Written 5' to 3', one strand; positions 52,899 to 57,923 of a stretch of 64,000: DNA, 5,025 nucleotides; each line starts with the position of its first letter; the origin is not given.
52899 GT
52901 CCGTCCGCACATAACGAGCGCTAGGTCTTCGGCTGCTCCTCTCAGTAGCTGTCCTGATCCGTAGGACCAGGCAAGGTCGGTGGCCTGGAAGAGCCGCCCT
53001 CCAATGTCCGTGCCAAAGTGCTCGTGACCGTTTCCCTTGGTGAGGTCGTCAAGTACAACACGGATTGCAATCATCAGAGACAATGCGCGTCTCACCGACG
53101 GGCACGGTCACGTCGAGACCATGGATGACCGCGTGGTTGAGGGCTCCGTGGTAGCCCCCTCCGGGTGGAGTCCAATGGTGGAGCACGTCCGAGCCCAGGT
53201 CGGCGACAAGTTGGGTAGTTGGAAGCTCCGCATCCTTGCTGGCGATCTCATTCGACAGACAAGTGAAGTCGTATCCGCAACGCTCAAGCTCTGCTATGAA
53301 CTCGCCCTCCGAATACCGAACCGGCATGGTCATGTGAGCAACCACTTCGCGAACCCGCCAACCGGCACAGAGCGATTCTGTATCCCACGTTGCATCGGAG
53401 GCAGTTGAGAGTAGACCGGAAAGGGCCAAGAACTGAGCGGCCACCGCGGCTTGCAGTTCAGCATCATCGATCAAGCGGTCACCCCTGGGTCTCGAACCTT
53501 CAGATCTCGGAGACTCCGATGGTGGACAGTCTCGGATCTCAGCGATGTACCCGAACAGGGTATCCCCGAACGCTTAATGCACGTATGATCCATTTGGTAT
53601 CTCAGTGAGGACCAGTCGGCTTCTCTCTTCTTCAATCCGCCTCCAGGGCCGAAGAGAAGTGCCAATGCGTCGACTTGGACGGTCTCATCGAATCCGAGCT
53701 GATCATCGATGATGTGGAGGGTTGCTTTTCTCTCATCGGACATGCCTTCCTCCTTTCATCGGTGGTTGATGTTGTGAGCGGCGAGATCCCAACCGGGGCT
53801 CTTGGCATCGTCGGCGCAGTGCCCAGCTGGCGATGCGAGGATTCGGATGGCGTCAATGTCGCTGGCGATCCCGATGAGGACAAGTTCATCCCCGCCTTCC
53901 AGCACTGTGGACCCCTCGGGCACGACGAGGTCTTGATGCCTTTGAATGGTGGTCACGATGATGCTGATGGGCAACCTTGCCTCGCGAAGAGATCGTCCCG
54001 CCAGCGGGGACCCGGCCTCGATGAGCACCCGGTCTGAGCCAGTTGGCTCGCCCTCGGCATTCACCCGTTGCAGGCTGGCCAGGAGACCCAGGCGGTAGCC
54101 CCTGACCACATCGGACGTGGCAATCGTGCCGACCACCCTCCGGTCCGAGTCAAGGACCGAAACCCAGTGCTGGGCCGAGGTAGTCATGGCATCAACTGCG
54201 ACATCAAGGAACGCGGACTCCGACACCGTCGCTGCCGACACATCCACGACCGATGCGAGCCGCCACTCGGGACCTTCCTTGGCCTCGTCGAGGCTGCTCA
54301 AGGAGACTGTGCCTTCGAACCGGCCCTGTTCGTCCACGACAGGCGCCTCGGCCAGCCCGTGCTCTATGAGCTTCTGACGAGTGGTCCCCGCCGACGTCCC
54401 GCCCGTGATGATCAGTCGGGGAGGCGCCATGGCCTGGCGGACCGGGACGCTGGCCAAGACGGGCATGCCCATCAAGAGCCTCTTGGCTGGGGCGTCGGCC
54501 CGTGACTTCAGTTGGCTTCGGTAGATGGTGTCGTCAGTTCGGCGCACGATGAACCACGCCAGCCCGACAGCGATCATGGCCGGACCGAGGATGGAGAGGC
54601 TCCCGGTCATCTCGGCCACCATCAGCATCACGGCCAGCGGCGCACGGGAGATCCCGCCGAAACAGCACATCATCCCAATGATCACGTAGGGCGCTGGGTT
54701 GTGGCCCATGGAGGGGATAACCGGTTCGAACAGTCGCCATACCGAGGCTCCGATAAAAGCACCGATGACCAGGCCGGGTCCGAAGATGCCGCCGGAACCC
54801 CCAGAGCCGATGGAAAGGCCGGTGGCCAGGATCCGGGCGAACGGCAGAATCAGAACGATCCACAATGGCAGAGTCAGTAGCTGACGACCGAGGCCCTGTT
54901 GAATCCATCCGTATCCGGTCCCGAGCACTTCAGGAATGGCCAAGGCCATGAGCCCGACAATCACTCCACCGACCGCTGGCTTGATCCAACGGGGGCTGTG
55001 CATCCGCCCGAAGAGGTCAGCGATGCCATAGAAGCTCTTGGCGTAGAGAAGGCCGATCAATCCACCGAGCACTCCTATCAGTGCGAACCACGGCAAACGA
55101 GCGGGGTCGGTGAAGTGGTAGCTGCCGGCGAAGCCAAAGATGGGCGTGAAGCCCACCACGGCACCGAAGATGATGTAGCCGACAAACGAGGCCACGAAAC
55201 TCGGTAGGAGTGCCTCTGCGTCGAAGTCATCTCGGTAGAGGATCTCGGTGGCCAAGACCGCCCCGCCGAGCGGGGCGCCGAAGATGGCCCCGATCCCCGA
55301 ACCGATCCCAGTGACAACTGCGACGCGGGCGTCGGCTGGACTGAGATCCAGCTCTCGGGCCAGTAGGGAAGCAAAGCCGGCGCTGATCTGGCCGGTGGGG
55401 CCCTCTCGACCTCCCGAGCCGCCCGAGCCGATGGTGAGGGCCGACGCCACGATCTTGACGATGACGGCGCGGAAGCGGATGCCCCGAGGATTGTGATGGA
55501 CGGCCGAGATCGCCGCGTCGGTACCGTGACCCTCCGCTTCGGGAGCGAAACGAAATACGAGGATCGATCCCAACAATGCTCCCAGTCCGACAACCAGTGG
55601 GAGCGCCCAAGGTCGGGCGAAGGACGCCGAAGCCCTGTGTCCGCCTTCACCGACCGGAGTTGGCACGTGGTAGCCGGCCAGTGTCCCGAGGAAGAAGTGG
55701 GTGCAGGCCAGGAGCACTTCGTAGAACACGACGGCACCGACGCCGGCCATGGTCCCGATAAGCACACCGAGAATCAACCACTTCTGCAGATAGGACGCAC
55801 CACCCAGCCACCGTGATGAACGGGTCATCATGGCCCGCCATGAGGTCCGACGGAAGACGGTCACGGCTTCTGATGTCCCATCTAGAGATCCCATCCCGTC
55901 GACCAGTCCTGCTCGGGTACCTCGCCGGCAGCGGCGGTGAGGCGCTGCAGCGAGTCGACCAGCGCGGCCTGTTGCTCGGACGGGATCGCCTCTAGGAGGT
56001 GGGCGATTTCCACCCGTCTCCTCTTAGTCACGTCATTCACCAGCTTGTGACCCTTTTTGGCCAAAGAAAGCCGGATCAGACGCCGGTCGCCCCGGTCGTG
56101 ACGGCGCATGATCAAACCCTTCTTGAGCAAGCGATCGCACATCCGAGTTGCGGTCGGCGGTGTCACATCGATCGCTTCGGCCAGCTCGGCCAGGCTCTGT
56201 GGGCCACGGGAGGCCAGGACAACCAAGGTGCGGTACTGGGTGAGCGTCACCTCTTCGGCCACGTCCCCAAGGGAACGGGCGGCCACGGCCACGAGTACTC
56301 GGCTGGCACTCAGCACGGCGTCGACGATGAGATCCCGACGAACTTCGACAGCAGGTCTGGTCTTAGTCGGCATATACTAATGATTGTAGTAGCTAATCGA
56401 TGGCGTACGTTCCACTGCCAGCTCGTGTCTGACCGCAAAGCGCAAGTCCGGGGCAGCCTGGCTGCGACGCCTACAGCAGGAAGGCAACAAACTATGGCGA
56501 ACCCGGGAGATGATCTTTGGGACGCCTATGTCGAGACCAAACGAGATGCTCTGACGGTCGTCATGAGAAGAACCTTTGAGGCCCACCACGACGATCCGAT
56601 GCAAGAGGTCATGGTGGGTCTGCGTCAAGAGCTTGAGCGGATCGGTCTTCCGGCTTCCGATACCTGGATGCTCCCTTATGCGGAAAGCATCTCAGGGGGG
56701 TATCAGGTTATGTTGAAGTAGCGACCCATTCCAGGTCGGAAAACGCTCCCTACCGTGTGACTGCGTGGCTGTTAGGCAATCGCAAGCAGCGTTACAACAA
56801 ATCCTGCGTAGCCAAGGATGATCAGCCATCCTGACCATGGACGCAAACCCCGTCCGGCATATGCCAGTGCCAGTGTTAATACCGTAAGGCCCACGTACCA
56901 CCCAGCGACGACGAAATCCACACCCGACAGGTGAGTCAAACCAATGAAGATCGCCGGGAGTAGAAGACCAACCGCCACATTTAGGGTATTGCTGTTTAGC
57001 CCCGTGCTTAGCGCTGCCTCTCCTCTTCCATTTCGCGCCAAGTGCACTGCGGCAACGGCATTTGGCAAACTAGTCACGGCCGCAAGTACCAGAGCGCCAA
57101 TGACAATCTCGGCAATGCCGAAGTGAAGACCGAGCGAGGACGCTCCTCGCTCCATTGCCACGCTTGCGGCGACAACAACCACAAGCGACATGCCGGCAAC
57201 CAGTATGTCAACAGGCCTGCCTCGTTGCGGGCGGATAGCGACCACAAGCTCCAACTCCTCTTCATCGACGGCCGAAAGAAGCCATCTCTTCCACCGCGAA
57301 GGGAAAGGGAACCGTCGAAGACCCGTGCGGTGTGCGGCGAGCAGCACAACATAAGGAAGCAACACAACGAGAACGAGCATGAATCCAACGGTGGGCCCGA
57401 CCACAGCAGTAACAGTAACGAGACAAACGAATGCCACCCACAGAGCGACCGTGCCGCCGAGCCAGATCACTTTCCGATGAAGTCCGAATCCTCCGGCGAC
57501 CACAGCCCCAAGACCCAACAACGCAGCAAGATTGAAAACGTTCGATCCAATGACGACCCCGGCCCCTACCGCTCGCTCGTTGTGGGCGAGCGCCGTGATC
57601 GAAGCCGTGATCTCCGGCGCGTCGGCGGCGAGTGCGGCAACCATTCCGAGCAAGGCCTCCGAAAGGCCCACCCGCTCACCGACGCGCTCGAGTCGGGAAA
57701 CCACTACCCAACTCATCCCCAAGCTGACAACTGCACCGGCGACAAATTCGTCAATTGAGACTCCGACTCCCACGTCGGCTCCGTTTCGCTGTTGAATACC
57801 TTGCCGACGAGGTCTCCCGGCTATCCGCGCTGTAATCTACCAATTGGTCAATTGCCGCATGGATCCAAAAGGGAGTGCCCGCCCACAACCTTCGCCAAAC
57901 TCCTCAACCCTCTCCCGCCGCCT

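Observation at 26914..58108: Unclassified ~210-265 bp GC-rich element family marking every block junction of the accessory region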

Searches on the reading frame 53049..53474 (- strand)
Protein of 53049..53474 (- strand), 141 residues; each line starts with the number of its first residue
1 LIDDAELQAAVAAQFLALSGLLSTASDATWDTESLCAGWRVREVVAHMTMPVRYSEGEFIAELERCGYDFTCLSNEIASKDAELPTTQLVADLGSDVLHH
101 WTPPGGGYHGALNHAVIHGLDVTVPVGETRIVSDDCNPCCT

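Call 13: search_protein_families(library=pfam, proteins=[window:53049-53474:-], max_evalue=0.01)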
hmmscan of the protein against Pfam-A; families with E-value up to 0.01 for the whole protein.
window:53049-53474:- (141 aa): 1 family
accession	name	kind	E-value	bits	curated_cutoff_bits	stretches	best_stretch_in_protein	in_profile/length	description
PF11716.13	MDMPI_N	-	1.5e-08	35.8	24.2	1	15-93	5-89/140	Mycothiol maleylpyruvate isomerase N-terminal domain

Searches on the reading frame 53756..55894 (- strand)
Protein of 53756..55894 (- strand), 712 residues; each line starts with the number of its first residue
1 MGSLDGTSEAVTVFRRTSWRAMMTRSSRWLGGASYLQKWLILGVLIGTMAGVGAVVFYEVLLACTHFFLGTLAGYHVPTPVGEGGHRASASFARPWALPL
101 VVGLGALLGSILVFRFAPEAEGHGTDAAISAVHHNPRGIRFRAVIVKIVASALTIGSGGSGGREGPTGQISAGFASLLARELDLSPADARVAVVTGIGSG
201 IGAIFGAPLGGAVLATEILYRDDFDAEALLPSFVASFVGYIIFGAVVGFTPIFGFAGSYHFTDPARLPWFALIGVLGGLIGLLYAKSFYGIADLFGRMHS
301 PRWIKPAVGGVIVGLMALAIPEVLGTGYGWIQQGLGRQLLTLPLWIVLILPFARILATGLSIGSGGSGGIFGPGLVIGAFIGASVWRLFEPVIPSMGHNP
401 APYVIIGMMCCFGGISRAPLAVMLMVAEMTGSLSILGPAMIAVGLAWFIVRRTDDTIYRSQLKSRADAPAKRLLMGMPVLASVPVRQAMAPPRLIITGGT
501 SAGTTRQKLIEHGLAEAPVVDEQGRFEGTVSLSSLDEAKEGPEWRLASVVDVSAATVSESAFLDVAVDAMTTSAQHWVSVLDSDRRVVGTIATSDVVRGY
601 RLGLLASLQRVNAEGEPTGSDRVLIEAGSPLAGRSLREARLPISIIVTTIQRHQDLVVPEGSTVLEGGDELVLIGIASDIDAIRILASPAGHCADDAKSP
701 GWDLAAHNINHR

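Call 13: search_protein_families(library=pfam, proteins=[window:53756-55894:-], max_evalue=0.01)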
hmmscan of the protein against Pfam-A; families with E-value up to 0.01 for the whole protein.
window:53756-55894:- (712 aa): 3 families
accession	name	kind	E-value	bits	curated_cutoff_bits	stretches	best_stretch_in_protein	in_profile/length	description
PF00654.25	Voltage_CLC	-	4.9e-90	302.6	24.8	1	105-450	1-345/346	Voltage gated chloride channel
PF02080.26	TrkA_C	-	1e-12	48.2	27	1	623-684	4-67/71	TrkA-C domain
PF00571.33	CBS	-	7.2e-10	39.5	24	1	485-537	1-53/57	CBS domain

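Call 18: find_encoding_contigs(protein=window:53756-55894:-, flank=10000, max_places=6)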
Protein window:53756-55894:- (712 aa): no gene with exactly this product is on record in the collection.

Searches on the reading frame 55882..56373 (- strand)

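Call 13: search_protein_families(library=pfam, proteins=[window:55882-56373:-], max_evalue=0.01)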
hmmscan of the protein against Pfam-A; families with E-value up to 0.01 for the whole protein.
window:55882-56373:- (163 aa): 15 families
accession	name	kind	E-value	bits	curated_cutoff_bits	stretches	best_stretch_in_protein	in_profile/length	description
PF01047.28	MarR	-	1.8e-18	66.6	24.6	1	42-99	1-58/59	MarR family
PF12802.13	MarR_2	-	2.7e-13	50.3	27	1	42-98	3-60/61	MarR family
PF22381.2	Staph_reg_Sar_Rot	-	1.2e-06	29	27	1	42-114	12-84/85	Transcriptional regulator SarA/Rot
PF13412.12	HTH_24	-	2.5e-06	27.4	21.9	1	45-88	4-47/48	Winged helix-turn-helix DNA-binding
PF01325.25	Fe_dep_repress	-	2.8e-06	27.8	26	1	55-95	19-59/60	Iron dependent repressor, N-terminal DNA binding domain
PF09339.16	HTH_IclR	-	5.2e-05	23.4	22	1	54-88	13-48/52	IclR helix-turn-helix domain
PF01978.25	TrmB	-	6.5e-05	23.1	25.6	1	47-94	11-58/68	Sugar-specific transcriptional regulator TrmB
PF12840.13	HTH_20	-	0.00039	20.8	27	1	53-88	13-48/51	Helix-turn-helix domain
PF13545.12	HTH_Crp_2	-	0.00062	20.1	27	1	60-91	24-55/70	Crp-like helix-turn-helix domain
PF25213.1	HVO_A0261_N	-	0.00085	19.6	35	1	50-93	16-59/86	HVO_A0261 N-terminal domain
PF24409.1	wHTH-PRTase_assc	-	0.0035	17.8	27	0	53-121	6-64/83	wHTH-PRTase associated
PF13463.12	HTH_27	-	0.0037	18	22.2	1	52-108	11-68/68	Winged helix DNA-binding domain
PF25212.1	HVO_A0114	-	0.0065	16.7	27.6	1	33-96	11-74/84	HVO_A0114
PF24033.1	DUF7342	-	0.0084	16.5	31.6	0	51-134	10-93/150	Family of unknown function (DUF7342)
PF00392.27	GntR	-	0.0084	16.2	27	0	61-95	27-61/64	Bacterial regulatory proteins, gntR family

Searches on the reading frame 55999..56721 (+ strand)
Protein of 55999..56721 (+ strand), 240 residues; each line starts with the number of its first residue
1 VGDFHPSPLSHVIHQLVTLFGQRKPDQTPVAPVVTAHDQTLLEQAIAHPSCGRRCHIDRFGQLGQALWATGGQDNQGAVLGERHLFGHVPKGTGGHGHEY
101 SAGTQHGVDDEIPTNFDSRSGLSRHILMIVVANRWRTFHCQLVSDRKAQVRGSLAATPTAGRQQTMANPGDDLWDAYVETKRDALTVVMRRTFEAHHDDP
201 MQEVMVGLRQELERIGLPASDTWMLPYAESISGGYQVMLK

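Call 13: search_protein_families(library=pfam, proteins=[window:55999-56721:+], max_evalue=0.01)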
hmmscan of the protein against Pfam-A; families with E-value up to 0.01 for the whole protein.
window:55999-56721:+ (240 aa): 0 families

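Call 93: search_protein_families(library=ncbifam, max_evalue=1, proteins=[window:55999-56721:+])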
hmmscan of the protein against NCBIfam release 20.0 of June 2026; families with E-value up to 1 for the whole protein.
window:55999-56721:+ (240 aa): 1 family
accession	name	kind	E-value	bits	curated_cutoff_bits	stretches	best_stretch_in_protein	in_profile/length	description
TIGR01935.1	NOT-MenG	subfamily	0.14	12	123.8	1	10-68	13-70/150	RraA family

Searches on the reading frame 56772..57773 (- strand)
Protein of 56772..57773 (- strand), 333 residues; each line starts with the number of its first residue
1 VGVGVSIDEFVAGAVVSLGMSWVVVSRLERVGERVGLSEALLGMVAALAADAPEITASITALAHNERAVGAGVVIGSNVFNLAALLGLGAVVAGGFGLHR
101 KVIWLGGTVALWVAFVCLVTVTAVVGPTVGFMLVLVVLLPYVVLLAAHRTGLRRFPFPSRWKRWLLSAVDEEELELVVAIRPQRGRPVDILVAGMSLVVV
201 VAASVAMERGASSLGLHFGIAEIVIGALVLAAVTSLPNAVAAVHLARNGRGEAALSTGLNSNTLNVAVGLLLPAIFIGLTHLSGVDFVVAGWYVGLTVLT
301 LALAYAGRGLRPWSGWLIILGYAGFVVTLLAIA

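Call 13: search_protein_families(library=pfam, proteins=[window:56772-57773:-], max_evalue=0.01)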
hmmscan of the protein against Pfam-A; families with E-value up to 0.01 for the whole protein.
window:56772-57773:- (333 aa): 1 family
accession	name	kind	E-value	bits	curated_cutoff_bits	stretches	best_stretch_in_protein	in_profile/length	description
PF01699.29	Na_Ca_ex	-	1.5e-25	90.3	24.9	2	190-330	3-150/151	Sodium/calcium exchanger protein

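Call 46: find_homologous_proteins(query=window:56772-57773:-, max_evalue=1e-20)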
Query window:56772-57773:- (333 aa): 4890 proteins with E <= 1e-20 among 8000 candidates; the best 120 are listed.
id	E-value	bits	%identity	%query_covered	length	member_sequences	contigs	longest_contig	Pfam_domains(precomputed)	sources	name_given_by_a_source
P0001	1.9e-185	634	99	94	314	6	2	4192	PF01699.30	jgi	jgi:cation:H+ antiporter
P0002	5.9e-170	583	86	100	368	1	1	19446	PF01699.30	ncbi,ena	-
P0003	1.6e-169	581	86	100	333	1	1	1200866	PF01699.30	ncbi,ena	-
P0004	2.5e-169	581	87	100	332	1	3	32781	PF01699.30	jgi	jgi:cation:H+ antiporter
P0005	2.1e-168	578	87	100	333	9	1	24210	PF01699.30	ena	-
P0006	2.6e-167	574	87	98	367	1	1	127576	PF01699.30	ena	-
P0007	4.2e-167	573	87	100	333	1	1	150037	PF01699.30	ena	-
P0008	1.9e-166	571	89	97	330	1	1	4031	PF01699.30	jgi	jgi:cation:H+ antiporter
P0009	7.1e-164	563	86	98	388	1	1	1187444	PF01699.30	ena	-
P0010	1.1e-163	562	85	100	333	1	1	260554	PF01699.30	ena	-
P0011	2.4e-161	555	83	100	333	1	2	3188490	PF01699.30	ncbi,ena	-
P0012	6.9e-161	553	83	100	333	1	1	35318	PF01699.30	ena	-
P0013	2.0e-160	551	83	100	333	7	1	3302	PF01699.30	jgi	-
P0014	3.7e-157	541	82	100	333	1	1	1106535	PF01699.30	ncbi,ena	-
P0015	1.8e-147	509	76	100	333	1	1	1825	PF01699.30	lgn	-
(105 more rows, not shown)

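Call 47: find_encoding_contigs(protein=P0001, flank=5000, max_places=4)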
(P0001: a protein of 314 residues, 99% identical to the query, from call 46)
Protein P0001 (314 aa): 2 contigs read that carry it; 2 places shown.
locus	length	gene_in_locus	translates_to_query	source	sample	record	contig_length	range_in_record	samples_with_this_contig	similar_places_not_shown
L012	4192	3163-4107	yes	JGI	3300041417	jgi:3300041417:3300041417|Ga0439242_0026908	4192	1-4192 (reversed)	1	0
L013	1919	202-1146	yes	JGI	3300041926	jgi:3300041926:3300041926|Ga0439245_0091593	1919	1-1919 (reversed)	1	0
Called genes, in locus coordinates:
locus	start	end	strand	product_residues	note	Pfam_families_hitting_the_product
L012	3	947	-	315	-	?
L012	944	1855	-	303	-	PF00005:ABC_tran, PF02463:SMC_N (faint), PF13304:AAA_21 (weak)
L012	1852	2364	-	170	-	PF00392:GntR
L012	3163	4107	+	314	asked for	PF01699:Na_Ca_ex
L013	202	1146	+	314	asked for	PF01699:Na_Ca_ex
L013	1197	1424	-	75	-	-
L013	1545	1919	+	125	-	?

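Call 48: find_encoding_contigs(protein=P0003, flank=10000, max_places=2)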
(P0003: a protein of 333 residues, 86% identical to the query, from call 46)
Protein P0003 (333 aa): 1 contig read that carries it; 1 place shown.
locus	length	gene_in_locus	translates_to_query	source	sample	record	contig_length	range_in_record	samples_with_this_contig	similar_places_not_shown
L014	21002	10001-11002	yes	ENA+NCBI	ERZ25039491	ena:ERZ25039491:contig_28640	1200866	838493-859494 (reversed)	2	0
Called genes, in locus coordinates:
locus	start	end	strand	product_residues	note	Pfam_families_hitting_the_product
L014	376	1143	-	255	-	PF02219:MTHFR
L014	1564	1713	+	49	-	-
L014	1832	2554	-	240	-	PF01738:DLH, PF02129:Peptidase_S15 (weak)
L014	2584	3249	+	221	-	PF01872:RibD_C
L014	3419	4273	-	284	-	PF27171:YxeC (weak), PF12836:HHH_3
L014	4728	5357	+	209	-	PF13365:Trypsin_2 (weak)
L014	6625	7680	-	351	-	PF00211:Guanylate_cyc (faint)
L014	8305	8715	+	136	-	PF13276:HTH_21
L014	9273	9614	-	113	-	PF00960:Neocarzinostat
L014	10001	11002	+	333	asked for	PF01699:Na_Ca_ex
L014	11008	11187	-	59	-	PF00857:Isochorismatase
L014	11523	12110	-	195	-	PF01872:RibD_C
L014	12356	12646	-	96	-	PF04266:ASCH (weak)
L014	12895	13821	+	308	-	-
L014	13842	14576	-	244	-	PF00440:TetR_N (weak)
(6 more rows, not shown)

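Call 49: find_encoding_contigs(protein=P0011, flank=10000, max_places=2)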
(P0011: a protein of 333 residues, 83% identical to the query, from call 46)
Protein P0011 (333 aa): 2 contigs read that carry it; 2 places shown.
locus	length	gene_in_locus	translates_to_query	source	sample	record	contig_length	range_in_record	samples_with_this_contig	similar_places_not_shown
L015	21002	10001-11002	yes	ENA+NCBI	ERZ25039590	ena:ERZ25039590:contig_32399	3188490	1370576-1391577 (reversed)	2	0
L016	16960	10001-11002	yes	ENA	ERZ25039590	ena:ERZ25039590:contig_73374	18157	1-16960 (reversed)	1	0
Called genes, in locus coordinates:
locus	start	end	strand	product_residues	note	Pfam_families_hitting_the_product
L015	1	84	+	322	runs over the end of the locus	PF01370:Epimerase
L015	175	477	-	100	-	-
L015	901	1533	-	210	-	-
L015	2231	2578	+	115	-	-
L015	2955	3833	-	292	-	PF13276:HTH_21, PF00665:rve, PF13683:rve_3, PF13333:rve_2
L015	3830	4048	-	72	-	-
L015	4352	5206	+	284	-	PF04542:Sigma70_r2, PF08281:Sigma70_r4_2, PF04545:Sigma70_r4 (weak)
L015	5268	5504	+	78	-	-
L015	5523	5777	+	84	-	PF13376:OmdA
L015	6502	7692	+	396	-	PF00078:RVT_1, PF00680:RdRP_1 (weak), PF08388:GIIM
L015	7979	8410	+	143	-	PF22381:Staph_reg_Sar_Rot (weak), PF01047:MarR, PF12802:MarR_2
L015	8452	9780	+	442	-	PF00654:Voltage_CLC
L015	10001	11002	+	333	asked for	PF01699:Na_Ca_ex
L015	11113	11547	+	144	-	-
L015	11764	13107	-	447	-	PF00078:RVT_1, PF08388:GIIM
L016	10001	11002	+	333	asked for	PF01699:Na_Ca_ex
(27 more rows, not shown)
